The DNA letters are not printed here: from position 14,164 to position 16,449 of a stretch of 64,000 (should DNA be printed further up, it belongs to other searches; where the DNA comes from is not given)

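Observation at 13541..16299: Prepilin peptidase next to a PilC/GspF platform protein with an extra membrane plus KR-rich N-terminal module; no ATPase or pilins adjacent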

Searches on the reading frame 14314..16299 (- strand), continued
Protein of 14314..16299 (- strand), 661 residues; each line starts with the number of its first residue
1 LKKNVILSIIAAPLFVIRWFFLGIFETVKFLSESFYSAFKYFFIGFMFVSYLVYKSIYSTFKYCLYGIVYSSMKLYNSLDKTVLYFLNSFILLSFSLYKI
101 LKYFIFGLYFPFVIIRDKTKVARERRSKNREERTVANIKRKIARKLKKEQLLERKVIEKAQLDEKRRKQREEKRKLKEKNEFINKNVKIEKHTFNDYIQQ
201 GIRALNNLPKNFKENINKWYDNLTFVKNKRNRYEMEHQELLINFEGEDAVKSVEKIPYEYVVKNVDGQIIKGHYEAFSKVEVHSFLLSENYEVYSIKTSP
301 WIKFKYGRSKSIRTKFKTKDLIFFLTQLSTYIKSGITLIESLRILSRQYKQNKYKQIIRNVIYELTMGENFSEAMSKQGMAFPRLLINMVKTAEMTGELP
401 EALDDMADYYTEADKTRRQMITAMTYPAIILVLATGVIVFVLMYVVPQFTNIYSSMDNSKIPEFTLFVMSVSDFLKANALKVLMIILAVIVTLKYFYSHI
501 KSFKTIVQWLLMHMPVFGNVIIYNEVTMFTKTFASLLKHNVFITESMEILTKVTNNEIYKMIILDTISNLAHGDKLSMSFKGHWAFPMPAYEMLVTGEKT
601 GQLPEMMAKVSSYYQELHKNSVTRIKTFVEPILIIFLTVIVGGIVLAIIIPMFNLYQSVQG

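Call 31: find_homologous_proteins(query=L001:12812-14326:-, max_evalue=1e-30)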
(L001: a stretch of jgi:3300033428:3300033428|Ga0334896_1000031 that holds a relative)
Query L001:12812-14326:- (504 aa): 8000 proteins with E <= 1e-30 among 8000 candidates; the best 120 are listed.
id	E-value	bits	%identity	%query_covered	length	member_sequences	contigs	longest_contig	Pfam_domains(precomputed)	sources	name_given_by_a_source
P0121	0.0e+0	1088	100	100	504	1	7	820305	PF00437.27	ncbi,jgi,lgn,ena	jgi:type IV pilus assembly protein PilB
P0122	1.0e-234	798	74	99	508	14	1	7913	PF00437.27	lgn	-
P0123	3.5e-234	796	76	99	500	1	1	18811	PF00437.27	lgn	-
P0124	3.5e-232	790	85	84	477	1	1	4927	PF00437.27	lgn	-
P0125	2.8e-229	780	84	83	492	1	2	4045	PF00437.27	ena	-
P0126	9.2e-227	772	73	99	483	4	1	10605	PF13173.13,PF00437.27,PF13401.13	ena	-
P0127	4.7e-226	769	82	84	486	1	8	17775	PF13173.13,PF00437.27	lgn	-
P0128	7.4e-225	765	76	97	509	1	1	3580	PF00437.27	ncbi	-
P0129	9.6e-225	765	82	82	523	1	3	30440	PF00437.27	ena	-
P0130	2.6e-224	764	82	83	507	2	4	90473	PF00437.27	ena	-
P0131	4.8e-224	763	77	91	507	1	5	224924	PF00437.27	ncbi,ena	-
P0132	6.2e-224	762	82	83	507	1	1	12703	PF00437.27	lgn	-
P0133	8.9e-224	762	82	82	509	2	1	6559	PF00437.27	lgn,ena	-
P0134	1.6e-223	761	82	82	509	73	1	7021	PF00437.27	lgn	-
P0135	1.7e-223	761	78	89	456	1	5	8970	PF00437.27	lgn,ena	-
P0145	1.9e-222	757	82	82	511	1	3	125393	PF00437.27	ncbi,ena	-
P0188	4.1e-218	743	80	85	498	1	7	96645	PF13173.13,PF00437.27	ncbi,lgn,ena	-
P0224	2.4e-216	737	80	83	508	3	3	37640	PF13173.13,PF00437.27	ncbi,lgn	-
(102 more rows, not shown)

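Call 32: find_encoding_contigs(protein=P0224, flank=10000, max_places=3)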
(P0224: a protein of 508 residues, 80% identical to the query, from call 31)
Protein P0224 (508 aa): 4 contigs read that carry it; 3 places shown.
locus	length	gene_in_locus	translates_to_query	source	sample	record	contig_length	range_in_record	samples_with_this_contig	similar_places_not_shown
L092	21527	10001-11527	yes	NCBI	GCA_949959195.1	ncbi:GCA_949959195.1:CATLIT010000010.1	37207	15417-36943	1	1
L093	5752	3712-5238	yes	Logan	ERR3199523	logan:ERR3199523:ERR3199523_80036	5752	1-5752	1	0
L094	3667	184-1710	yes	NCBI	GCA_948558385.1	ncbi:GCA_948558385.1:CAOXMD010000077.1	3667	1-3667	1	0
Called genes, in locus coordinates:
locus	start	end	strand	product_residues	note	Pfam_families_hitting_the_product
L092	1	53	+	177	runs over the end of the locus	PF08378:NERD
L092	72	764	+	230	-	-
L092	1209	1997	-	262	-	-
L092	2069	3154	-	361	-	PF03054:tRNA_Me_trans, PF20259:tRNA_Me_trans_M, PF20258:tRNA_Me_trans_C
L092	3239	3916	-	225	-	PF01944:SpoIIM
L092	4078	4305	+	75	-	-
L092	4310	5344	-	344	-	PF03418:Peptidase_A25, PF06866:DUF1256 (faint)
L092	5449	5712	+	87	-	PF01649:Ribosomal_S20p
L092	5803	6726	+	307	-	PF01841:Transglut_core (weak)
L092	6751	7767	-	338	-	PF10670:DUF4198 (weak), PF13180:PDZ_2, PF05362:Lon_C (weak)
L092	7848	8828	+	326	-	PF07670:Gate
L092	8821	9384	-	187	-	-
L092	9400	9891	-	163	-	-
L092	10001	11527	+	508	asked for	PF00437:T2SSE, PF13173:AAA_14 (weak)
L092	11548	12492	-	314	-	PF06144:DNA_pol3_delta, PF21694:DNA_pol3_delta_C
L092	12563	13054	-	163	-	-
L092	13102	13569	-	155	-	PF07456:Hpre_diP_synt_I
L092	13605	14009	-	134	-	PF07009:NusG_II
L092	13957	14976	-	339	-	PF02424:ApbE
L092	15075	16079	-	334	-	PF13439:Glyco_transf_4, PF00534:Glycos_transf_1, PF13692:Glyco_trans_1_4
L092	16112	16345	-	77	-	PF05239:PRC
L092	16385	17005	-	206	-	PF01832:Glucosaminidase (weak)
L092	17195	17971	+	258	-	PF04542:Sigma70_r2, PF04539:Sigma70_r3, PF01381:HTH_3 (faint), PF08281:Sigma70_r4_2 (faint), PF04545:Sigma70_r4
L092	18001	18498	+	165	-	PF18955:DUF5698, PF10035:DUF2179 (weak)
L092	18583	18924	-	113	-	-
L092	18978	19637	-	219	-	PF03009:GDPD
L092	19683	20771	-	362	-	PF04055:Radical_SAM, PF06969:HemN_C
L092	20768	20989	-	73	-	-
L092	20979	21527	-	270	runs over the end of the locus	?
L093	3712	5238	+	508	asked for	PF00437:T2SSE, PF13173:AAA_14 (weak)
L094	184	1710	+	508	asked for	PF00437:T2SSE, PF13173:AAA_14 (weak)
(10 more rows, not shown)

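Call 36: find_encoding_contigs(protein=P0010, flank=10000, max_places=2)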
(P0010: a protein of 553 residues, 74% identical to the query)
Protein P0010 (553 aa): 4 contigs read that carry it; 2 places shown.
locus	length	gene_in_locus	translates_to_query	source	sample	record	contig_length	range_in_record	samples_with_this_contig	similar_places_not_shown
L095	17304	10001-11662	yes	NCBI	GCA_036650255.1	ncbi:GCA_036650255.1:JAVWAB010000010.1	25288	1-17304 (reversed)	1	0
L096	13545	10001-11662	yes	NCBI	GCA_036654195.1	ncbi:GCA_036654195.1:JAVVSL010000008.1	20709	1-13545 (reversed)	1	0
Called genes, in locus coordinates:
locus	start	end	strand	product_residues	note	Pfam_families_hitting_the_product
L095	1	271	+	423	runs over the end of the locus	PF01018:GTP1_OBG, PF02421:FeoB_N, PF01926:MMR_HSR1, PF09269:DUF1967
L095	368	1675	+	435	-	PF01225:Mur_ligase, PF08245:Mur_ligase_M, PF02875:Mur_ligase_C (weak)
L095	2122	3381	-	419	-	PF02388:FemAB, PF13480:Acetyltransf_6 (weak)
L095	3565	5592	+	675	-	PF01751:Toprim, PF01131:Topoisom_bac, PF01396:Zn_ribbon_Top1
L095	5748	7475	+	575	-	PF01807:Zn_ribbon_DnaG, PF08275:DNAG_N, PF01751:Toprim, PF13155:Toprim_2, PF13662:Toprim_4, PF10410:DnaB_bind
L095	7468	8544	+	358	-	PF03979:Sigma70_r1_1, PF00140:Sigma70_r1_2, PF04542:Sigma70_r2, PF04539:Sigma70_r3, PF04545:Sigma70_r4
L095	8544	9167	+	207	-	PF12847:Methyltransf_18, PF04816:TrmK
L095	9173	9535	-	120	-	PF14181:YqfQ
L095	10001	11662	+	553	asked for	PF00482:T2SSF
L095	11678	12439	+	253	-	PF06750:A24_N_bact, PF01478:Peptidase_A24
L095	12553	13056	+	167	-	PF01966:HD (weak)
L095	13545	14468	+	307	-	PF02368:Big_2, PF26182:Ig_NUP210_5th (faint), PF26918:Ig_Eae (faint), PF02368:Big_2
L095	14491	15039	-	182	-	PF01327:Pep_deformylase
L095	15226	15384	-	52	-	-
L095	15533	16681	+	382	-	PF01098:FTSW_RODA_SPOVE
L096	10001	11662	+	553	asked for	PF00482:T2SSF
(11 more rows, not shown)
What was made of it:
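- One homologue, P0010, was called 553 aa long with an empty 466-nt gap upstream (call 36).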

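Call 39: search_protein_families(library=pfam, proteins=[L001:12812-14326:-, L001:14414-14908:+, L001:14920-15441:+, L003:14970-16505:+, L001:9413-9802:-, L001:15438-16418:-, P0037, P0103, L092:8821-9384:-, L092:9400-9891:-], max_evalue=0.05)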
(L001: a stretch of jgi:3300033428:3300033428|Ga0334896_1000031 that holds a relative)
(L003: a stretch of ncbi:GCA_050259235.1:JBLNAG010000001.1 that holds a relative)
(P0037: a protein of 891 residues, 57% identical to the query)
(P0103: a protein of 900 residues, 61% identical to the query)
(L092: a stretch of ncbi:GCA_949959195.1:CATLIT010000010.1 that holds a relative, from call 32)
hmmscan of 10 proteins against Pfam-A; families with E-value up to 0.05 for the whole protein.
L001:12812-14326:- (504 aa): 16 families
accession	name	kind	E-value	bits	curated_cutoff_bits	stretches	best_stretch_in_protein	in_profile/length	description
PF00437.27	T2SSE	-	6.7e-123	410.4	24.9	1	13-391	5-369/370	Type II/IV secretion system protein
PF13401.12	AAA_22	-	9.6e-05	23.1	27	1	150-191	5-46/130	AAA domain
PF13173.12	AAA_14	-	0.00011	22.6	27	1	150-242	2-85/129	AAA domain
PF24883.2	NPHP3_N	-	0.00012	22.7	24.8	0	149-181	21-53/164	Nephrocystin 3, N-terminal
PF25199.1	nSTAND_NTPase5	-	0.00019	21.7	34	1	151-199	42-91/145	Novel STAND NTPase 5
PF13191.12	AAA_16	-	0.00059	20.8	32.6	1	149-180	24-52/167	AAA ATPase domain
PF20720.3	nSTAND3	-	0.0011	19.1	27.2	1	137-189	5-56/155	Novel STAND NTPase 3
PF13555.12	AAA_29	-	0.0037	17.4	27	1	149-167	21-39/61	P-loop containing region of AAA domain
PF12775.13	AAA_7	-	0.0048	16.9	25.8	1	142-184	25-67/181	P-loop containing dynein motor region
PF01580.24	FtsK_SpoIIIE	-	0.0071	16.3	24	1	142-171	32-60/221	FtsK/SpoIIIE family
PF03266.21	NTPase_1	-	0.01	16.2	23.9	0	153-181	2-30/168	NTPase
PF01935.23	DUF87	-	0.012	16.1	23.2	1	154-182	27-56/220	Helicase HerA, central domain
PF05673.19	DUF815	-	0.018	14.7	23.8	1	148-186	51-89/249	Protein of unknown function (DUF815)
PF13245.12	AAA_19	-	0.027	15.1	25.1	0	148-178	9-39/134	AAA domain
PF04851.21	ResIII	-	0.046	14.1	22.5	0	141-190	14-65/164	Type III restriction enzyme, res subunit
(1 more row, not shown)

L001:14414-14908:+ (164 aa): 0 families

L001:14920-15441:+ (173 aa): 1 family
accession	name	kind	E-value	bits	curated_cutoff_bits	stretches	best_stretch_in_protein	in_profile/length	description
PF07963.17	N_methyl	-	0.00017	21.5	21.2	1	1-27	1-27/27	Prokaryotic N-terminal methylation motif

L003:14970-16505:+ (511 aa): 3 families
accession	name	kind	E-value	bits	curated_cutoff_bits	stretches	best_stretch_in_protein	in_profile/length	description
PF12810.13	ALK_LTK_GRD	-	5.1e-33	115.5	24.5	1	274-505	5-242/243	ALK/LTK, Glycine-rich domain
PF07963.17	N_methyl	-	3.3e-05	23.7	21.2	1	1-27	1-27/27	Prokaryotic N-terminal methylation motif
PF16403.11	Bact_surface_Ig-like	-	0.00017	22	27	1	183-255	3-71/71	Bacterial surface protein, Ig-like domain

L001:9413-9802:- (129 aa): 1 family
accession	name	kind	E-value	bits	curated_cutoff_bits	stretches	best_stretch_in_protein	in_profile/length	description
PF14181.11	YqfQ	-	6.1e-09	36.7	27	1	21-120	39-141/166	YqfQ-like protein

L001:15438-16418:- (326 aa): 1 family
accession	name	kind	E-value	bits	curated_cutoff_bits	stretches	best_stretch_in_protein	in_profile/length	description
PF07670.19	Gate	-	8.1e-09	36.3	29.6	1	42-131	3-91/104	Nucleoside recognition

P0037 (891 aa): 2 families
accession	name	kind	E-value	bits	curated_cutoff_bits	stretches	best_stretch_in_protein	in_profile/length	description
PF00482.28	T2SSF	-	3.2e-51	172.9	25.2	2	551-675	1-125/125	Type II secretion system (T2SS), protein F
PF07296.16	TraP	-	0.036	13.7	25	0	619-667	91-139/202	TraP protein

P0103 (900 aa): 2 families
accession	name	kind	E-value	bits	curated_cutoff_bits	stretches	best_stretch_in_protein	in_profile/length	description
PF00482.28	T2SSF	-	1.7e-49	167.4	25.2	2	563-686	1-125/125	Type II secretion system (T2SS), protein F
PF22251.1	PFF1_TM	-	0.00012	22.2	32.3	1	19-210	26-222/300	Vacuolar membrane protease, transmembrane domain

L092:8821-9384:- (187 aa): 2 families
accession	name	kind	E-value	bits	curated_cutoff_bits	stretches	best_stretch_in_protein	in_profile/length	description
PF07963.17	N_methyl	-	7.1e-05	22.7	21.2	1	2-25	3-26/27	Prokaryotic N-terminal methylation motif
PF14659.12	Phage_int_SAM_3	-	0.021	15.5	22.6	1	43-70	20-47/58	Phage integrase, N-terminal SAM-like domain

L092:9400-9891:- (163 aa): 2 families
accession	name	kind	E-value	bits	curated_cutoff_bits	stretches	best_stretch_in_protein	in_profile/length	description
PF25575.1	TPR_BSK1_C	-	0.0051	17.1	42.2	1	61-130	4-68/118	Serine/threonine-protein kinase BSK1-like, TPR repeats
PF07963.17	N_methyl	-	0.033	14.2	21.2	0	3-16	2-15/27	Prokaryotic N-terminal methylation motif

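Call 42: search_solved_structures(query=window:14314-16299:-, max_evalue=0.001)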
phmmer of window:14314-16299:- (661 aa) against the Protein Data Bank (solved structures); distinct sequences matched with E-value up to 0.001: 5.
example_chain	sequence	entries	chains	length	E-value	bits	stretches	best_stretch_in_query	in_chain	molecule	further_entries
3jc8_Ca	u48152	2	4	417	1.1e-42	149.7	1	317-660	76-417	Type 4 fimbrial assembly protein PilC | PilC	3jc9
2whn_A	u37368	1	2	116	5e-14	55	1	318-413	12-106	PILUS ASSEMBLY PROTEIN PILC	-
2vma_A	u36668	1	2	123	1.4e-08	37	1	316-422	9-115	GENERAL SECRETION PATHWAY PROTEIN F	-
2vmb_A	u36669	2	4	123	1.9e-08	36.6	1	316-420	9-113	GENERAL SECRETION PATHWAY PROTEIN F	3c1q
5nbg_A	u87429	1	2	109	6.5e-07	31.5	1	318-418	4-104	General secretion pathway protein F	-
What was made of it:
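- Closest known: PilC platform proteins of type IVa pili. Same: Best PDB sequence hit is 3jc8 PilC, E 1e-42 (call 42).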

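Call 50: fold_search(model_id=the predicted structure, library=pdb)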
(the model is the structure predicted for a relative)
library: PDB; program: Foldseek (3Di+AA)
matches with E <= 10: 189; with E <= 0.001: 11
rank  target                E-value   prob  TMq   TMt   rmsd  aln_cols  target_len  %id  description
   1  3jc8_Ca               5.2e-13  1.00  0.20  0.38  12.4       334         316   22  Architectural model of the type IVa pilus machine in a piliated state (released 2016-03-16)
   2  2vmb_B                1.0e-04  1.00  0.16  0.89   1.4       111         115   28  The three-dimensional structure of the cytoplasmic domains of EpsF from the Type 2 Secretion System of Vibrio cholerae (released 2009-02-10)
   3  2whn_A                1.3e-04  1.00  0.15  0.82   2.7       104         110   36  N-terminal domain from the PilC type IV pilus biogenesis protein (released 2010-05-19)
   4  2vmb_A                1.4e-04  1.00  0.17  0.86   1.5       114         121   27  The three-dimensional structure of the cytoplasmic domains of EpsF from the Type 2 Secretion System of Vibrio cholerae (released 2009-02-10)
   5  3c1q_B                1.5e-04  1.00  0.16  0.86   1.6       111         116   28  The three-dimensional structure of the cytoplasmic domains of EpsF from the Type 2 Secretion System of Vibrio cholerae (released 2009-02-03)
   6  2vma_A                1.9e-04  1.00  0.17  0.86   1.5       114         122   27  The three-dimensional structure of the cytoplasmic domains of EpsF from the Type 2 Secretion System of Vibrio cholerae (released 2009-02-10)
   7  3c1q_A                2.1e-04  1.00  0.16  0.85   1.4       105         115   28  The three-dimensional structure of the cytoplasmic domains of EpsF from the Type 2 Secretion System of Vibrio cholerae (released 2009-02-03)
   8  5nbg_A                3.1e-04  1.00  0.15  0.89   1.5       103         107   27  Structure of the cytoplasmic domain I of OutF in the D. dadantii type II secretion system (released 2018-03-21)
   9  2whn_B                4.1e-04  1.00  0.14  0.87   1.6        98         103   37  N-terminal domain from the PilC type IV pilus biogenesis protein (released 2010-05-19)
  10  2vma_B                5.9e-04  1.00  0.16  0.88   1.4       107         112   28  The three-dimensional structure of the cytoplasmic domains of EpsF from the Type 2 Secretion System of Vibrio cholerae (released 2009-02-10)
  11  5nbg_B                6.5e-04  1.00  0.15  0.89   1.4       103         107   27  Structure of the cytoplasmic domain I of OutF in the D. dadantii type II secretion system (released 2018-03-21)
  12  4hhx                  1.3e-02  1.00  0.14  0.80   2.1       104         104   14  Structure of cytoplasmic domain of TCPE from Vibrio cholerae (released 2013-04-03)
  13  6qv0_C                5.6e-01  0.08  0.10  0.11  25.3       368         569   11  Structure of ATP-bound outward-facing TM287/288 in complex with sybody Sb_TM35 (released 2019-05-29)
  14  8j07_i9               6.2e-01  0.06  0.08  0.05  45.9       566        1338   15  96nm repeat of human respiratory doublet microtubule and associated axonemal complexes (released 2023-07-26)
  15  5mj6_B                7.8e-01  0.07  0.09  0.08  23.2       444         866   11  Ligand-induced conformational change of Insulin-regulated aminopeptidase: insights on catalytic mechanism and active s (released 2017-04-05)
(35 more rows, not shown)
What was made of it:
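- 14314..15369 (-): aa 311-661: two T2SSF cytoplasmic domains and three TM segments (about 428-446, 479-497, 632-650), with invariant Tyr426-Pro427 and Glu630-Pro631. PDB sequence and fold matches to PilC, EpsF, OutF and TcpE cytoplasmic domains (calls 42, 50).
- On GspF/PilC platform protein family (Pfam PF00482 T2SSF): The fold matches EpsF, PilC, OutF and TcpE domains (call 50).
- Closest known: GspF/PulF/EpsF of type II secretion systems. Same: The cytoplasmic domain superposes on EpsF and OutF with TM-scores of 0.85-0.89 normalised to the target (call 50).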
